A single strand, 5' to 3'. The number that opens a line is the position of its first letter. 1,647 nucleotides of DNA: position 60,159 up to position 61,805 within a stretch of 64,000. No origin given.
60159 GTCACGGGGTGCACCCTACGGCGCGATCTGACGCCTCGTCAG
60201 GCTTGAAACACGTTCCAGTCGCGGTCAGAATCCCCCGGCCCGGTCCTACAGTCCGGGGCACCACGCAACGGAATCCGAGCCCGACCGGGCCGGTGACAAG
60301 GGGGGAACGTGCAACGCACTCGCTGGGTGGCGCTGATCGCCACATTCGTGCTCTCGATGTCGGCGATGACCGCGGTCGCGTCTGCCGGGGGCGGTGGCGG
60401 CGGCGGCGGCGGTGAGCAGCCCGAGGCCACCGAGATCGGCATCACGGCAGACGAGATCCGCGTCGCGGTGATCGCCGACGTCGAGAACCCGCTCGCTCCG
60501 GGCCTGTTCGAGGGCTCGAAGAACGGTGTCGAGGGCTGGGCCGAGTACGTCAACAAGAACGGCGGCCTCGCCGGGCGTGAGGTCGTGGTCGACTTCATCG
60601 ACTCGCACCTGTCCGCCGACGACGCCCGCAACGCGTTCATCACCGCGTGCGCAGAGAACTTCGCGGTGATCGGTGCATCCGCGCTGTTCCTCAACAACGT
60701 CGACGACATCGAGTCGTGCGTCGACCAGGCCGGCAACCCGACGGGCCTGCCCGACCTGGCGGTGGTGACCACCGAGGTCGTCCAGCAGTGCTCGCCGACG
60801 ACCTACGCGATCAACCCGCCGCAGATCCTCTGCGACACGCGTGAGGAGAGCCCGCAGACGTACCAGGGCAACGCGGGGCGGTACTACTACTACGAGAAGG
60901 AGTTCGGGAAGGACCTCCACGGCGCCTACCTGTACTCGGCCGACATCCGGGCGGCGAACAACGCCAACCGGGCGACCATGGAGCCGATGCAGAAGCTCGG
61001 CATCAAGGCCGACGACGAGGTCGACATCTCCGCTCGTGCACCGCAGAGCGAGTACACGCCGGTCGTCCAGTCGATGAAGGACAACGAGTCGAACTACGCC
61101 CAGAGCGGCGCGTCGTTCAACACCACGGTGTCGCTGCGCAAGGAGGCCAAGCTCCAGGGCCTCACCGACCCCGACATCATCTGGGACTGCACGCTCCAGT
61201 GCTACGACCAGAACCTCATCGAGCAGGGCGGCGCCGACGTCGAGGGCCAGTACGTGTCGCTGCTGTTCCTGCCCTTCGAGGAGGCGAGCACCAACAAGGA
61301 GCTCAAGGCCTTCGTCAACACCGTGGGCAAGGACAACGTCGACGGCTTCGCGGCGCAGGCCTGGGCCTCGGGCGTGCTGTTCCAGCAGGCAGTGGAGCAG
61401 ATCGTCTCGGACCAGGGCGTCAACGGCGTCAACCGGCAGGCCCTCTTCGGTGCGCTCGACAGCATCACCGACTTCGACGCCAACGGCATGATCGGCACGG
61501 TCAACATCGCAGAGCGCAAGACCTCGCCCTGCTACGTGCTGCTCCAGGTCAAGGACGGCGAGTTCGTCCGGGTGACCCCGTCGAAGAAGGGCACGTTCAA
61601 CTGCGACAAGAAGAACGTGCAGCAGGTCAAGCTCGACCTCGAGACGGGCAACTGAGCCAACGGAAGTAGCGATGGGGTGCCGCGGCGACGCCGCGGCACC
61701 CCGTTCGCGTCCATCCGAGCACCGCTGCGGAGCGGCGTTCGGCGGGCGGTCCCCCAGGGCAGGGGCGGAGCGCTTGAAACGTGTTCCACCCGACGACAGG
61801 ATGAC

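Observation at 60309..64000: Liv/HAAT-type ABC importer with two paralogous binding proteins as candidate uptake system for a hydrophobic (steroid/lipid-like) substrate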

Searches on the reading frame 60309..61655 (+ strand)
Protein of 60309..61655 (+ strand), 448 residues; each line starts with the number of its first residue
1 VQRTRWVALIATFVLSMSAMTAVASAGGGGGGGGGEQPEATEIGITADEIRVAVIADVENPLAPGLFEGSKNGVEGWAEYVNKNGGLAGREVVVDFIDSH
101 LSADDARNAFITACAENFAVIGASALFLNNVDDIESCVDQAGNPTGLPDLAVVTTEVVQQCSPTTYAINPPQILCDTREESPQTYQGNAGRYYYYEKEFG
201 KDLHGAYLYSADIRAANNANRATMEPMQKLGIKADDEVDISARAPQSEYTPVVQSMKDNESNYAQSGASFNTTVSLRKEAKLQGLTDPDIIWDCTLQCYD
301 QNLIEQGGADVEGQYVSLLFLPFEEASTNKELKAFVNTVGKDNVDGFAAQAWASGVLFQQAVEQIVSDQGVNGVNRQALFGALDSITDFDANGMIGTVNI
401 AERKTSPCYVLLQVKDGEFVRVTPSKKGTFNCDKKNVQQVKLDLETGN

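Call 5: search_protein_families(library=pfam, proteins=[window:60309-61655:+])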
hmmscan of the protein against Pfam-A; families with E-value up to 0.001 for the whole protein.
window:60309-61655:+ (448 aa): 1 family
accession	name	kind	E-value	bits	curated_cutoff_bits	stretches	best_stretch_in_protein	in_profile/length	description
PF13458.12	Peripla_BP_6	-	2.3e-24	87.2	31.7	1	49-417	1-342/343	Periplasmic binding protein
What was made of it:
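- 60309..61655 (+): SBP1: 448-aa type-I (cluster B) substrate-binding protein. It has a signal peptide, a poly-Gly linker, no lipobox Cys and 8 invariant Cys. Pfam PF13458 at 87 bits (call 5).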

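Call 9: find_homologous_proteins(query=window:60309-61655:+)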
Query window:60309-61655:+ (448 aa): 1724 proteins with E <= 0.001 among 8000 candidates; the best 120 are listed.
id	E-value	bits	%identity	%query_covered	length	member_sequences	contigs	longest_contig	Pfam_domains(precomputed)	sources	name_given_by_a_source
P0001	2.9e-263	892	90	98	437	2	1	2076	PF13458.13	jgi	jgi:hypothetical protein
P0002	1.2e-260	883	87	100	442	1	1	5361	PF13458.13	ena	-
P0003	6.3e-250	848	84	98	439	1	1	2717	PF13458.13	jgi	-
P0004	2.5e-248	842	85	98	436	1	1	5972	PF13458.13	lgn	-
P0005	9.4e-241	817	80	100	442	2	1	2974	PF13458.13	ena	-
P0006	2.3e-235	800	78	100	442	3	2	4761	PF13458.13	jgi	-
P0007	6.9e-235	798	79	98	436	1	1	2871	PF13458.13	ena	-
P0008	3.4e-230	783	77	98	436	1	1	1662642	PF13458.13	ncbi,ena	-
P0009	9.4e-230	781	78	98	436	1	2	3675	PF13458.13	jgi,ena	jgi:ABC-type branched-subunit amino acid transport system substrate-binding protein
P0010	1.6e-229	780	78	98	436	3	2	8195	PF13458.13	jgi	jgi:hypothetical protein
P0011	5.6e-226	769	79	92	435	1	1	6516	PF13458.13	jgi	jgi:ABC-type branched-subunit amino acid transport system substrate-binding protein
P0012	4.4e-225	766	75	100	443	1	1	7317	PF13458.13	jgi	jgi:Periplasmic binding protein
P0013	1.9e-224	764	76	98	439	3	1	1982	PF13458.13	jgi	jgi:ABC-type branched-subunit amino acid transport system substrate-binding protein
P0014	6.3e-223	759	73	100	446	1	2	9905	PF13458.13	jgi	-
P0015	2.2e-222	757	76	98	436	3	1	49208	PF13458.13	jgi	jgi:ABC-type branched-subunit amino acid transport system substrate-binding protein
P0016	1.1e-221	754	74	98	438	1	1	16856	PF13458.13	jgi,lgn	-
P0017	4.2e-221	753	76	93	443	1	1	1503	PF13458.13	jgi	jgi:hypothetical protein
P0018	1.4e-218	744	75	98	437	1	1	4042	PF13458.13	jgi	jgi:ABC-type branched-subunit amino acid transport system substrate-binding protein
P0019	1.1e-217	741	74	98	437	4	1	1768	PF13458.13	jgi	jgi:ABC-type branched-subunit amino acid transport system substrate-binding protein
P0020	2.6e-216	737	71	100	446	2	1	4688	PF13458.13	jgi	jgi:hypothetical protein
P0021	2.3e-213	727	75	93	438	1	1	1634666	PF13458.13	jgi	jgi:ABC-type branched-subunit amino acid transport system substrate-binding protein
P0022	6.2e-213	726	72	99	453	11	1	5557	PF13458.13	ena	-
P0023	8.9e-213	725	73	98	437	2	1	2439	PF13458.13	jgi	jgi:ABC-type branched-subunit amino acid transport system substrate-binding protein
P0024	5.0e-207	706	69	100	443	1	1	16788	PF13458.13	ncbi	ncbi:MAG TPA: ABC transporter substrate-binding protein [Acidimicrobiia bacterium]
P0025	1.3e-203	695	69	100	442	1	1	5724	PF13458.13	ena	-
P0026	3.0e-202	690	70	97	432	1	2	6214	PF13458.13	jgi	jgi:hypothetical protein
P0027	3.3e-202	690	68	100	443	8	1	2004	PF13458.13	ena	-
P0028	1.9e-197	675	67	99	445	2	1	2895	PF13458.13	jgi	jgi:Periplasmic binding protein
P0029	2.8e-197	674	69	92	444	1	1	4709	PF13458.13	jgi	jgi:ABC-type branched-subunit amino acid transport system substrate-binding protein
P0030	4.8e-197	673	66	99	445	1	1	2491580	PF13458.13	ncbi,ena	-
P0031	5.5e-197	673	68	99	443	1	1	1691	PF13458.13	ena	-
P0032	9.7e-197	672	66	99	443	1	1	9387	PF13458.13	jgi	-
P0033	1.4e-196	672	68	99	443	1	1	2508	PF13458.13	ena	-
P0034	2.7e-196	671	67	100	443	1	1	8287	PF13458.13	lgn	-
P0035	3.5e-196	670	68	99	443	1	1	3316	PF13458.13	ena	-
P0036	4.4e-196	670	67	99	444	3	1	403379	PF13458.13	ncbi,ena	-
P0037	4.9e-196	670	66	99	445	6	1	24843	PF13458.13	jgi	-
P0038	2.8e-195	668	66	99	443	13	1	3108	PF13458.13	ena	-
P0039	3.7e-195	667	66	99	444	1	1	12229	PF13458.13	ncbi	-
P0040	2.5e-194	664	69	93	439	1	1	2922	PF13458.13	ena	-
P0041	2.6e-194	664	66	100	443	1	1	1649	PF13458.13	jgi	-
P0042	8.4e-194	663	69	94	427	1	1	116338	PF13458.13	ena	-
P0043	8.6e-194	663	65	99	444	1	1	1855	PF13458.13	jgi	jgi:Periplasmic binding protein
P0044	6.4e-193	660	66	99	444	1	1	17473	PF13458.13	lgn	-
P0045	7.4e-193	660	66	99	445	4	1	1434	PF13458.13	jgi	jgi:hypothetical protein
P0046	1.6e-192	658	67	98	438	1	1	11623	PF13458.13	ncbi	-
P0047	4.1e-192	657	66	96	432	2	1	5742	PF13458.13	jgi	-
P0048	1.2e-191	656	67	98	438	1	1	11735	PF13458.13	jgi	jgi:ABC-type branched-subunit amino acid transport system substrate-binding protein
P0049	1.7e-191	655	66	98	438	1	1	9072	PF13458.13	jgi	jgi:hypothetical protein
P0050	2.1e-191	655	65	99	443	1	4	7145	PF13458.13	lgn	-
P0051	6.6e-191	653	66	98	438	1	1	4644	PF13458.13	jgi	jgi:ABC-type branched-subunit amino acid transport system substrate-binding protein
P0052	2.3e-190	651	65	99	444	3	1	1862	PF13458.13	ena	-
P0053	1.2e-189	649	65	99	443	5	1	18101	PF13458.13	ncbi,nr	ncbi:MAG: ABC transporter substrate-binding protein [Acidimicrobiia bacterium]|nr:ABC transporter su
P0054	4.1e-189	647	65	100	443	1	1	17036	PF13458.13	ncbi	-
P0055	4.7e-189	647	63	100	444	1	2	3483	PF13458.13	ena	-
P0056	1.0e-188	646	65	99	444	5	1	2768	PF13458.13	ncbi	-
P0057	1.1e-188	646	63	99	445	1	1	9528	PF13458.13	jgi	jgi:ABC-type branched-subunit amino acid transport system substrate-binding protein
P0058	4.9e-188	644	63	99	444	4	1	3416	PF13458.13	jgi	-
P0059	1.6e-187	642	64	99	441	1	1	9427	PF13458.13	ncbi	-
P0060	1.9e-187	642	65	98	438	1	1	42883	PF13458.13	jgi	jgi:hypothetical protein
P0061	2.7e-187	641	66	99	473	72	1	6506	PF13458.13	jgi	-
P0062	6.0e-187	640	63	100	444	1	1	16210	PF13458.13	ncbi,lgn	ncbi:MAG: ABC transporter substrate-binding protein [Acidimicrobiia bacterium]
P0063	1.7e-186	639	65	93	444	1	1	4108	PF13458.13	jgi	jgi:ABC-type branched-subunit amino acid transport system substrate-binding protein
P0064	1.7e-186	639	66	98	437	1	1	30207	PF13458.13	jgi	-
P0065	3.7e-186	637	64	99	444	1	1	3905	PF13458.13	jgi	jgi:Periplasmic binding protein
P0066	4.0e-186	637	63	99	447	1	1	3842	PF13458.13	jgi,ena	-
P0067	1.1e-185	636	64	99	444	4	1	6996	PF13458.13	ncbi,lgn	ncbi:MAG: ABC transporter substrate-binding protein [Acidimicrobiia bacterium]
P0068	2.2e-185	635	66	98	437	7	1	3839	PF13458.13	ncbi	-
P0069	3.6e-185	634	63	99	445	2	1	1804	PF13458.13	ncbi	-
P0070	5.5e-185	634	64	98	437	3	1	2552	PF13458.13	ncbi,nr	ncbi:MAG TPA: ABC transporter substrate-binding protein [Acidimicrobiia bacterium]|nr:ABC transporte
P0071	7.2e-185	633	65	91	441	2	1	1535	PF13458.13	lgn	-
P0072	1.4e-184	632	63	99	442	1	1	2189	PF13458.13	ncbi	-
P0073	4.0e-184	631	62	99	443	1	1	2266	PF13458.13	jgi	jgi:hypothetical protein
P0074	3.9e-183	627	62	99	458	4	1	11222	PF13458.13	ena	-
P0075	9.3e-183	626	62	99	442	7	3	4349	PF13458.13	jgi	-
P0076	1.5e-182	626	63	99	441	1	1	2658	PF13458.13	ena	-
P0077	1.8e-182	625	62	99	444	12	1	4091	PF13458.13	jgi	jgi:Periplasmic binding protein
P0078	1.9e-182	625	63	99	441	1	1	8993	PF13458.13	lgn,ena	-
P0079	3.7e-182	624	65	93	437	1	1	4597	PF13458.13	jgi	jgi:ABC-type branched-subunit amino acid transport system substrate-binding protein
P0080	3.7e-182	624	64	98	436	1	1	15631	PF13458.13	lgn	-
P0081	4.4e-182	624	61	99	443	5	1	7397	PF13458.13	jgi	jgi:ABC-type branched-subunit amino acid transport system substrate-binding protein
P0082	6.5e-182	623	63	99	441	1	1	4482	PF13458.13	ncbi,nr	ncbi:MAG TPA: ABC transporter substrate-binding protein [Acidimicrobiia bacterium]|nr:ABC transporte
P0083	6.7e-182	623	65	99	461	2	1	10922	PF13458.13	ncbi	-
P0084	8.3e-182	623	62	99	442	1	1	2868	PF13458.13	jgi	jgi:Periplasmic binding protein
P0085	1.1e-181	623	62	99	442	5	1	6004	PF13458.13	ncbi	-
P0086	1.3e-181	622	63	99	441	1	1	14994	PF13458.13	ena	-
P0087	1.6e-181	622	66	91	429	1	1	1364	PF13458.13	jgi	jgi:ABC-type branched-subunit amino acid transport system substrate-binding protein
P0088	1.9e-181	622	63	99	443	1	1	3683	PF13458.13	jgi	jgi:hypothetical protein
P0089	2.1e-181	622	63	98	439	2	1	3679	PF13458.13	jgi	jgi:ABC-type branched-subunit amino acid transport system substrate-binding protein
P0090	5.6e-181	620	62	99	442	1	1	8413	PF13458.13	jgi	jgi:hypothetical protein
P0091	6.8e-181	620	62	99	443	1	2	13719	PF13458.13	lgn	-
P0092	8.2e-181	620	63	97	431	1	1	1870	PF13458.13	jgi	jgi:ABC-type branched-subunit amino acid transport system substrate-binding protein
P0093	1.1e-180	619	61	99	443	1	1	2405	PF13458.13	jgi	jgi:hypothetical protein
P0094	1.2e-180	619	66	91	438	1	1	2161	PF13458.13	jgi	jgi:ABC-type branched-subunit amino acid transport system substrate-binding protein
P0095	1.2e-180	619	64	91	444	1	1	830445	PF13458.13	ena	-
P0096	1.6e-180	619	62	99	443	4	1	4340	PF13458.13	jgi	jgi:hypothetical protein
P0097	2.5e-180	618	64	92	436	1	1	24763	PF13458.13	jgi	jgi:hypothetical protein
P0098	5.3e-180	617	62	99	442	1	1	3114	PF13458.13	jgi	jgi:Periplasmic binding protein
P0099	9.9e-180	616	64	98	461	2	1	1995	PF13458.13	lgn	-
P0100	3.4e-179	615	62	99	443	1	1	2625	PF13458.13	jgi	jgi:Periplasmic binding protein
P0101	4.0e-179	614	61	99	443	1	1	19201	PF13458.13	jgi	jgi:ABC-type branched-subunit amino acid transport system substrate-binding protein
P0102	5.3e-177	607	62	99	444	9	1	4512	PF13458.13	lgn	-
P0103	1.1e-176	606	64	92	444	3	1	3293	PF13458.13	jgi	jgi:Periplasmic binding protein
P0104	5.3e-176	604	60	99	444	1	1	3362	PF13458.13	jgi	jgi:hypothetical protein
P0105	1.0e-175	603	60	99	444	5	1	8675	PF13458.13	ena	-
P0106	2.5e-175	602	64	91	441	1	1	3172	PF13458.13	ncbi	-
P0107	5.8e-173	594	62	92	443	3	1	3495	PF13458.13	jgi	jgi:hypothetical protein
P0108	6.6e-172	591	59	99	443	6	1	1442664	PF13458.13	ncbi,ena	-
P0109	6.4e-171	587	68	83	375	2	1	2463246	PF13458.13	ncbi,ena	-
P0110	7.9e-171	587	60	99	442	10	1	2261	PF13458.13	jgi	jgi:ABC-type branched-subunit amino acid transport system substrate-binding protein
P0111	1.5e-170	586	59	99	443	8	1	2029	PF13458.13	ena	-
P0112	6.2e-170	584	59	99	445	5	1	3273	PF13458.13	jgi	jgi:hypothetical protein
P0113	6.8e-170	584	69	83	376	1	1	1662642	PF13458.13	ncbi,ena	-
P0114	7.8e-170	584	59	99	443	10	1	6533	PF13458.13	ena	-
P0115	5.3e-169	581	60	98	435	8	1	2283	PF13458.13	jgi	jgi:hypothetical protein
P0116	1.1e-168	580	61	91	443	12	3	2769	PF13458.13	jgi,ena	jgi:hypothetical protein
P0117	1.5e-168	579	61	93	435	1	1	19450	PF13458.13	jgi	jgi:hypothetical protein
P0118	5.9e-168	577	59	98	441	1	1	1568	PF13458.13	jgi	-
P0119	6.2e-168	577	58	99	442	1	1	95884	PF13458.13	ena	-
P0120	1.0e-167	577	57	99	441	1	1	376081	PF13458.13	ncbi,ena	-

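Call 11: find_encoding_contigs(protein=window:60309-61655:+, flank=10000, max_places=3)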
Protein window:60309-61655:+ (448 aa): no gene with exactly this product is on record in the collection.

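Call 12: find_encoding_contigs(protein=P0008, flank=10000, max_places=3)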
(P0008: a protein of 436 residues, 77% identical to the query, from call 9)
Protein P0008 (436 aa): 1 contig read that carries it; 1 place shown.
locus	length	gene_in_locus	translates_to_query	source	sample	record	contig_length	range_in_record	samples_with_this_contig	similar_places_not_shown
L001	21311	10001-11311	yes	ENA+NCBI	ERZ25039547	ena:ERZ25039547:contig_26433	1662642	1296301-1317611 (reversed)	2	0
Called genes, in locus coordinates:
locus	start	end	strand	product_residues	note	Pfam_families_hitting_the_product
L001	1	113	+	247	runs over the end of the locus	PF13489:Methyltransf_23, PF08241:Methyltransf_11, PF08242:Methyltransf_12, PF13649:Methyltransf_25, PF13847:Methyltransf_31 (weak)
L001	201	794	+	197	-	PF00440:TetR_N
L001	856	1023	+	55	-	-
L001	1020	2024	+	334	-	PF22691:Thiolase_C_1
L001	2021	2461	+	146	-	PF12172:zf-ChsH2, PF01796:OB_ChsH2_C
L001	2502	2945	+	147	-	-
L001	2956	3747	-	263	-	-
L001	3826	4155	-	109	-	-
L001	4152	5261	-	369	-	-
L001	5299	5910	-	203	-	PF07110:EthD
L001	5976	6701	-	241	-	PF00106:adh_short, PF13561:adh_short_C2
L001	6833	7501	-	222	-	PF00106:adh_short, PF08659:KR (weak), PF13561:adh_short_C2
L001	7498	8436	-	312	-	PF08240:ADH_N, PF00107:ADH_zinc_N (weak), PF13602:ADH_zinc_N_2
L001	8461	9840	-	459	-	PF00355:Rieske, PF00848:Ring_hydroxyl_A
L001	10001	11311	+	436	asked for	PF13458:Peripla_BP_6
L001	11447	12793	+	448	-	PF13458:Peripla_BP_6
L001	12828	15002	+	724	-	PF02653:BPD_transp_2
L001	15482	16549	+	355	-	PF12399:BCA_ABC_TP_C, PF00005:ABC_tran, PF13304:AAA_21 (weak)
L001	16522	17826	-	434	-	PF05977:MFS_3, PF07690:MFS_1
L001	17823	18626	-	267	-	PF23441:SDR (weak), PF00106:adh_short, PF08659:KR (weak), PF13561:adh_short_C2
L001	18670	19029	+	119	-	-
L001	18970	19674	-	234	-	-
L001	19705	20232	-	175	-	-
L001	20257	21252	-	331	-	PF01321:Creatinase_N, PF00557:Peptidase_M24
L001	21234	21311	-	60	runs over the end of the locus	-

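Call 22: find_related_loci(query=A1, collection=genome_contigs, flank=10000)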
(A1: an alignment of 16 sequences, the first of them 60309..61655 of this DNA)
Query A1 (448 aa) in genome_contigs; peptide patterns used: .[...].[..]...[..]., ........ (x = any residue, [..] = any of these).
209 stretches matched a pattern; 187 encode a relative of the query (tblastn E <= 1e-3); the best 80 are kept; 80 distinct loci.
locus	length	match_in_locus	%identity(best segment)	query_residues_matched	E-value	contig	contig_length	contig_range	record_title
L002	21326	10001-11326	78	1-447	0e+0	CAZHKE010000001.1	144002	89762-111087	MAG TPA_asm: uncultured Bifidobacteriaceae bacterium isolate SRP214966_co6_51 genome assembly, contig: NODE_13_length_14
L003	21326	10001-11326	77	1-447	0e+0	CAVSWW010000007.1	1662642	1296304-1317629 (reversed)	MAG: uncultured Acidimicrobiia bacterium isolate MFD05567.bin.2.50 genome assembly, contig: contig_26433, whole genome s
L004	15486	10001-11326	76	1-447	0e+0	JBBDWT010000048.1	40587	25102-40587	MAG: Acidimicrobiia bacterium isolate LejiaD_71_17 Lejia_D_1603_length_40587_cov_9, whole genome shotgun sequence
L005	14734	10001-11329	69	1-447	0e+0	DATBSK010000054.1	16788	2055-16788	MAG TPA_asm: Acidimicrobiia bacterium isolate SMAG_U4155 k141_751649, whole genome shotgun sequence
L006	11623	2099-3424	67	1-444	0e+0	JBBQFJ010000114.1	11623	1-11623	MAG: Acidimicrobiia bacterium isolate Co_metawrap_1035 Cmw_1035_k141_9451339_length_11623_cov_9.9969, whole genome shotg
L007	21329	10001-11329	65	1-444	0e+0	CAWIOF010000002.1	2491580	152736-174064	MAG: uncultured Actinomycetes bacterium isolate MFD05442.bin.2.274 genome assembly, contig: contig_3506, whole genome sh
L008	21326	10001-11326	66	1-444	0e+0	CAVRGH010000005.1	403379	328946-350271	MAG: uncultured Acidimicrobiia bacterium isolate MFD05442.bin.1.1 genome assembly, contig: contig_19038, whole genome sh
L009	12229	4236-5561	66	1-444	0e+0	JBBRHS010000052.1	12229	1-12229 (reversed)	MAG: Acidimicrobiia bacterium isolate Co_metawrap_2730 Cmw_2730_k141_1891306_length_12229_cov_7.9987, whole genome shotg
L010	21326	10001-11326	66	1-444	0e+0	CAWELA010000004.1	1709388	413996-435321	MAG: uncultured Acidimicrobiia bacterium isolate MFD05684.bin.2.108 genome assembly, contig: contig_37408, whole genome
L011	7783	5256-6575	66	1-444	0e+0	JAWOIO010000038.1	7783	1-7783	MAG: Acidimicrobiia bacterium isolate CWP5-2.bin.5 k191_1641283, whole genome shotgun sequence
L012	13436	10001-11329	65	1-447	0e+0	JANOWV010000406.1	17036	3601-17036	MAG: Actinomycetes bacterium isolate VAR_35_metabat_335 VAR_35_k141_2549811, whole genome shotgun sequence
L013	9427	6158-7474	64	1-443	0e+0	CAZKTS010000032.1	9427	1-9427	MAG TPA_asm: uncultured Bifidobacteriaceae bacterium isolate binchicken_co200_78 genome assembly, contig: k141_1257564,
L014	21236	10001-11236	67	35-444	0e+0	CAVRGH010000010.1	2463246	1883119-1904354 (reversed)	MAG: uncultured Acidimicrobiia bacterium isolate MFD05442.bin.1.1 genome assembly, contig: contig_4208, whole genome sho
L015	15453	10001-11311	65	3-444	0e+0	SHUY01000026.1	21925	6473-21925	MAG: Acidimicrobiia bacterium isolate Baikal-deep-G22 BACOMB-C11288, whole genome shotgun sequence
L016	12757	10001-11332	63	1-447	0e+0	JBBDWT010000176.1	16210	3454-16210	MAG: Acidimicrobiia bacterium isolate LejiaD_71_17 Lejia_D_5704_length_16210_cov_10, whole genome shotgun sequence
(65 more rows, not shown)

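Call 26: search_solved_structures(query=A1, max_evalue=0.001, show_alignments=1)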
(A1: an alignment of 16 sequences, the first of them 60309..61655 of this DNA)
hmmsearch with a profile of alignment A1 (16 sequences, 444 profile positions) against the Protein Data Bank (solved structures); distinct sequences matched with E-value up to 0.001: 0.

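Call 27: search_protein_families(library=ncbifam, proteins=[window:60309-61655:+], max_evalue=0.00001)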
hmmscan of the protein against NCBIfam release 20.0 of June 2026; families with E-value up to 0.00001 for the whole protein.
window:60309-61655:+ (448 aa): 0 families

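Call 37: search_protein_families(library=pfam, proteins=[L002:12849-15023:+, L002:14710-16620:+, L002:16599-17927:-, L002:17902-18705:-], max_evalue=0.01)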
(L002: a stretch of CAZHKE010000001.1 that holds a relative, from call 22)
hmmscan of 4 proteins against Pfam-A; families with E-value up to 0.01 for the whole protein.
L002:12849-15023:+ (724 aa): 1 family
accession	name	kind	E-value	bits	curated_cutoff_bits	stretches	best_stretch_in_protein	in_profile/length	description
PF02653.21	BPD_transp_2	-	8.3e-52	176.4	26.8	2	52-323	5-268/269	Branched-chain amino acid transport system / permease component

L002:14710-16620:+ (636 aa): 17 families
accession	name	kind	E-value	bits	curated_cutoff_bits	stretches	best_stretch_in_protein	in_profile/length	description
PF00005.33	ABC_tran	-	3e-63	212.9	25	2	124-272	1-136/137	ABC transporter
PF13304.12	AAA_21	-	3e-17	64.1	27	2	528-590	229-294/304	AAA domain, putative AbiEii toxin, Type IV TA system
PF12399.14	BCA_ABC_TP_C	-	2.8e-12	46.4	25.5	1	321-346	1-26/27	Branched-chain amino acid ATP-binding cassette transporter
PF13476.12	AAA_23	-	1.1e-07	33.2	27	1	134-155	19-40/201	AAA domain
PF02463.25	SMC_N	-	4.4e-07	30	40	0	133-154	23-44/220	RecF/RecN/SMC N terminal domain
PF13604.12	AAA_30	-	3.5e-06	27.3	27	0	431-479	16-63/191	AAA domain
PF13555.12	AAA_29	-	1.1e-05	25.5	27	0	125-154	13-42/61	P-loop containing region of AAA domain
PF13514.12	AAA_27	-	0.0004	20.5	22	0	424-453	16-47/206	AAA domain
PF25199.1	nSTAND_NTPase5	-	0.00091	19.5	34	0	431-450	40-59/145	Novel STAND NTPase 5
PF03193.22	RsgA_GTPase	-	0.00094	19.5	30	0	131-156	104-128/174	RsgA GTPase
PF00004.35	AAA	-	0.0011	19.9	21.2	0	139-155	3-19/131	ATPase family associated with various cellular activities (AAA)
PF04310.18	MukB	-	0.0013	19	23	0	134-159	26-52/226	MukB N-terminal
PF13245.12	AAA_19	-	0.0015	19.1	25.1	0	133-198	10-71/134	AAA domain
PF13191.12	AAA_16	-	0.0026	18.7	32.6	0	137-293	27-162/167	AAA ATPase domain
PF13401.12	AAA_22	-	0.0029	18.4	27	0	434-577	7-106/130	AAA domain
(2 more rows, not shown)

L002:16599-17927:- (442 aa): 2 families
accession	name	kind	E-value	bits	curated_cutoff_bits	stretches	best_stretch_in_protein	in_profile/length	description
PF05977.19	MFS_3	-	4.6e-47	161.1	27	1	41-435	3-397/524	Transmembrane secretion effector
PF07690.21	MFS_1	-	1.3e-36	126.7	33.4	1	53-393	1-342/347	Major Facilitator Superfamily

L002:17902-18705:- (267 aa): 4 families
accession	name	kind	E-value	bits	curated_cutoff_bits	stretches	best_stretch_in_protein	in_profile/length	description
PF13561.12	adh_short_C2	-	7.6e-64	215.9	27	1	18-252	1-236/236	Enoyl-(Acyl carrier protein) reductase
PF00106.31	adh_short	-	1.1e-45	156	26.6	1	12-200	1-191/195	short chain dehydrogenase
PF08659.16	KR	-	5.1e-06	27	22.6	1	14-171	3-162/180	KR domain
PF23441.1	SDR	-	9.4e-06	25.6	27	1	103-251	108-255/258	SDR-like rossmann domain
